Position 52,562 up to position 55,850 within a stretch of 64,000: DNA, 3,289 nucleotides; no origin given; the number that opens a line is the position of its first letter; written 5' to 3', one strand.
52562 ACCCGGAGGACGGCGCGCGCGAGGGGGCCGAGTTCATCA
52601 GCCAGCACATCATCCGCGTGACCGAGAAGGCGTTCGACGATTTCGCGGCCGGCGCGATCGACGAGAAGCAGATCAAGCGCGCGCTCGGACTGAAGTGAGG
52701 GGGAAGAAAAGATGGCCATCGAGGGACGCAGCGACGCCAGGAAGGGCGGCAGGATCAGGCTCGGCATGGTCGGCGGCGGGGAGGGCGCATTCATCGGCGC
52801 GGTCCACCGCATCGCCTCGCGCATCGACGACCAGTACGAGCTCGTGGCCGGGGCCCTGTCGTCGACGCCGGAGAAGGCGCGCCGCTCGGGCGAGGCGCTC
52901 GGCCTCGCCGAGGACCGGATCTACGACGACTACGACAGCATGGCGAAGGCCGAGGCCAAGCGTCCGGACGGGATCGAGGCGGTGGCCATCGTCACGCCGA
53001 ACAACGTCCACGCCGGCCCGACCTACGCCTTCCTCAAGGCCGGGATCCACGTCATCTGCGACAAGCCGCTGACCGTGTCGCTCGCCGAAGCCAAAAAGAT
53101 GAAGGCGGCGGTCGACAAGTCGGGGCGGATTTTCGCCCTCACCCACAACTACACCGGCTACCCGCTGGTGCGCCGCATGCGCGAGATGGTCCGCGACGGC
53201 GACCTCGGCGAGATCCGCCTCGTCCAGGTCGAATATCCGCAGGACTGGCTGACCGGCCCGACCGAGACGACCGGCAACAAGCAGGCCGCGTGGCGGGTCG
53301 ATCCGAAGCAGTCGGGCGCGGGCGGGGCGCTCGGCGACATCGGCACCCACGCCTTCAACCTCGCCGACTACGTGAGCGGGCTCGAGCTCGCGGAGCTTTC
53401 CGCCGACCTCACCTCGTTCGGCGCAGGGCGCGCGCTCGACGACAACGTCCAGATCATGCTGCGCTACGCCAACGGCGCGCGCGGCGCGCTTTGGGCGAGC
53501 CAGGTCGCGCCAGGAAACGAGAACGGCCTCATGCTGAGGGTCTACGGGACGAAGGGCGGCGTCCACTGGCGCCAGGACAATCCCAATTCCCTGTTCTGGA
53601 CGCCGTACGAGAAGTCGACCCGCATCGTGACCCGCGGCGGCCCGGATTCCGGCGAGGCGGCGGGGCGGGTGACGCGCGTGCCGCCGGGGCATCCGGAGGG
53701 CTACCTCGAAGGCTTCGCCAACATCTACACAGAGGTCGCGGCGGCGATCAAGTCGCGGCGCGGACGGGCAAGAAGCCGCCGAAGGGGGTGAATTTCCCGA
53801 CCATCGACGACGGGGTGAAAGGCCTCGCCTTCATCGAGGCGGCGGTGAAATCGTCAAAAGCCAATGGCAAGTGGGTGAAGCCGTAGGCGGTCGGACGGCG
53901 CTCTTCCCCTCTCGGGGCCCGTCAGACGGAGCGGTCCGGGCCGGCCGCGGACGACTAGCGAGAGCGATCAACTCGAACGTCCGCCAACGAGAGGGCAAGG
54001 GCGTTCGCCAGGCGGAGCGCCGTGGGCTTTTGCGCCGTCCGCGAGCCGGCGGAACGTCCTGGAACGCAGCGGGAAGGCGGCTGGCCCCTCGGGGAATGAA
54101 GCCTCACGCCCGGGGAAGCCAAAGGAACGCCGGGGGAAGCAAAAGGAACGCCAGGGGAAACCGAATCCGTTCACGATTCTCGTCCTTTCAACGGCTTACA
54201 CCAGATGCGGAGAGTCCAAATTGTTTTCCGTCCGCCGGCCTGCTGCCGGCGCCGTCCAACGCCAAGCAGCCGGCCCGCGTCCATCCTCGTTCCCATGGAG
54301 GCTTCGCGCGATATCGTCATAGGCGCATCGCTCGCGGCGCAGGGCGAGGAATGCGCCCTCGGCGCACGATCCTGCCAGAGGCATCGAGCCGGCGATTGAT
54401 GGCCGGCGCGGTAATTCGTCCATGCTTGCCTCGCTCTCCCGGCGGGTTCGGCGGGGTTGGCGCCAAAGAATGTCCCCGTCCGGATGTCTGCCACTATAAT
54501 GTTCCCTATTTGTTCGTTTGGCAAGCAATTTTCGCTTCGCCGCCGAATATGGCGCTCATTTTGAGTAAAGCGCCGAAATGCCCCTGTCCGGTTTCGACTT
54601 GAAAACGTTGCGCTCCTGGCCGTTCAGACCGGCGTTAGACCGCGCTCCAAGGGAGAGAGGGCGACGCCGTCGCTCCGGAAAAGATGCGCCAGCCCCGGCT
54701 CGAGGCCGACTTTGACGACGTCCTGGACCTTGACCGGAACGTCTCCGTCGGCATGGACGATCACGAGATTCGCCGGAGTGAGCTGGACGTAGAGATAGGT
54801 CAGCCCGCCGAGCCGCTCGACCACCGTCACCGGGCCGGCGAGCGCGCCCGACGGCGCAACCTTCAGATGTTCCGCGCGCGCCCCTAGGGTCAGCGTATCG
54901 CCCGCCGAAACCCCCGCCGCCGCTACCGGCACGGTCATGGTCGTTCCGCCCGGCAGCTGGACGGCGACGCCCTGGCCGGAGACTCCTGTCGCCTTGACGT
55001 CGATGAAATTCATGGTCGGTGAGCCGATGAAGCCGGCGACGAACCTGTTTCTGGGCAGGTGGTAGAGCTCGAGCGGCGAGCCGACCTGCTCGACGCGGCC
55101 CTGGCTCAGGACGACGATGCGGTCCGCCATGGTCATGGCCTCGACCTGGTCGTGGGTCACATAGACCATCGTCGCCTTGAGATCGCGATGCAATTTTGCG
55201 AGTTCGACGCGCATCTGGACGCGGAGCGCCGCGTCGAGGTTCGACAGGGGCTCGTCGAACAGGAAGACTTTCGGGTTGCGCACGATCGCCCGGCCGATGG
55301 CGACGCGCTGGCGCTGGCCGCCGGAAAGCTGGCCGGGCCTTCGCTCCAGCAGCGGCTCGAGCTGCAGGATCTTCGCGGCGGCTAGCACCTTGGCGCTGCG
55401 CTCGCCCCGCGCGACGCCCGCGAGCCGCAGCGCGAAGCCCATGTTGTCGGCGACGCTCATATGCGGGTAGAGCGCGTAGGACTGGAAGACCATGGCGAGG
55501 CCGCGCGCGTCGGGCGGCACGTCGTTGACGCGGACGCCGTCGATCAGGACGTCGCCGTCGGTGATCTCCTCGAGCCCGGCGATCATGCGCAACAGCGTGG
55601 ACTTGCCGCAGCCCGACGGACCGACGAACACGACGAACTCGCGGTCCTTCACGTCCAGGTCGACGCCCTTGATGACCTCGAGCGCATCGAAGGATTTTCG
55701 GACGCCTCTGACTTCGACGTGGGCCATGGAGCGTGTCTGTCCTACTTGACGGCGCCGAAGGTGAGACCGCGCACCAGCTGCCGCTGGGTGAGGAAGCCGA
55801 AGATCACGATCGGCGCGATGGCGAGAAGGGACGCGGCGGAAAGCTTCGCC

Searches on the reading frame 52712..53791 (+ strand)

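Call 36: search_protein_families(library=pfam, max_evalue=0.1, proteins=[window:52712-53791:+])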
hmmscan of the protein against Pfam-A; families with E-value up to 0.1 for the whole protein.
window:52712-53791:+ (359 aa): 3 families
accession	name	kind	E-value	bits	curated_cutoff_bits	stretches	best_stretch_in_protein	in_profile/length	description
PF22725.1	GFO_IDH_MocA_C3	-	4e-32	111.3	27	1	153-284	1-123/124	GFO/IDH/MocA C-terminal domain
PF01408.29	GFO_IDH_MocA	-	1.7e-19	71.1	24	1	15-144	1-119/120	Oxidoreductase family, NAD-binding Rossmann fold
PF02894.22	GFO_IDH_MocA_C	-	1.2e-16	61.7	22.9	1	157-341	1-174/218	Oxidoreductase family, C-terminal alpha/beta domain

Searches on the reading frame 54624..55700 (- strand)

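Call 36: search_protein_families(library=pfam, max_evalue=0.1, proteins=[window:54624-55700:-])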
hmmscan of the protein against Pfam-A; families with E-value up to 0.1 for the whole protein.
window:54624-55700:- (358 aa): 21 families
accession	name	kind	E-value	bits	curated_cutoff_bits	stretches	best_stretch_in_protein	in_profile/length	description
PF00005.33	ABC_tran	-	1.3e-32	113.7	25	1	11-152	2-136/137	ABC transporter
PF17912.7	OB_MalK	-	2e-09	38.6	27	1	226-279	1-53/53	MalK OB fold domain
PF08402.16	TOBE_2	-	7.5e-07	29.6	21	1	273-341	2-76/76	TOBE domain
PF13304.12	AAA_21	-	0.00014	22.4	27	1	22-44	1-23/304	AAA domain, putative AbiEii toxin, Type IV TA system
PF03193.22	RsgA_GTPase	-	0.00046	20.5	30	1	17-47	104-133/174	RsgA GTPase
PF13401.12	AAA_22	-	0.0026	18.5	27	1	19-44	4-29/130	AAA domain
PF02463.25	SMC_N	-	0.0047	16.8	40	0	19-40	23-44/220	RecF/RecN/SMC N terminal domain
PF20703.3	nSTAND1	-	0.0058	16.8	27.1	1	16-43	29-54/379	Novel STAND NTPase 1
PF13555.12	AAA_29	-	0.0079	16.4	27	1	13-37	15-39/61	P-loop containing region of AAA domain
PF03215.21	Rad17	-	0.0088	16.4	23.8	1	10-41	35-66/186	Rad17 P-loop domain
PF13521.12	AAA_28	-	0.01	16.5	27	1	23-42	2-21/164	AAA domain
PF20720.3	nSTAND3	-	0.016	15.4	27.2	1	18-41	15-38/155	Novel STAND NTPase 3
PF24389.1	ORC-CDC6-like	-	0.026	13.7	27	1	23-40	35-52/571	ORC-CDC6-like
PF01637.24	ATPase_2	-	0.029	14.6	33.2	1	18-43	18-43/225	ATPase domain predominantly from Archaea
PF13476.12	AAA_23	-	0.032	15.3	27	1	13-40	13-39/201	AAA domain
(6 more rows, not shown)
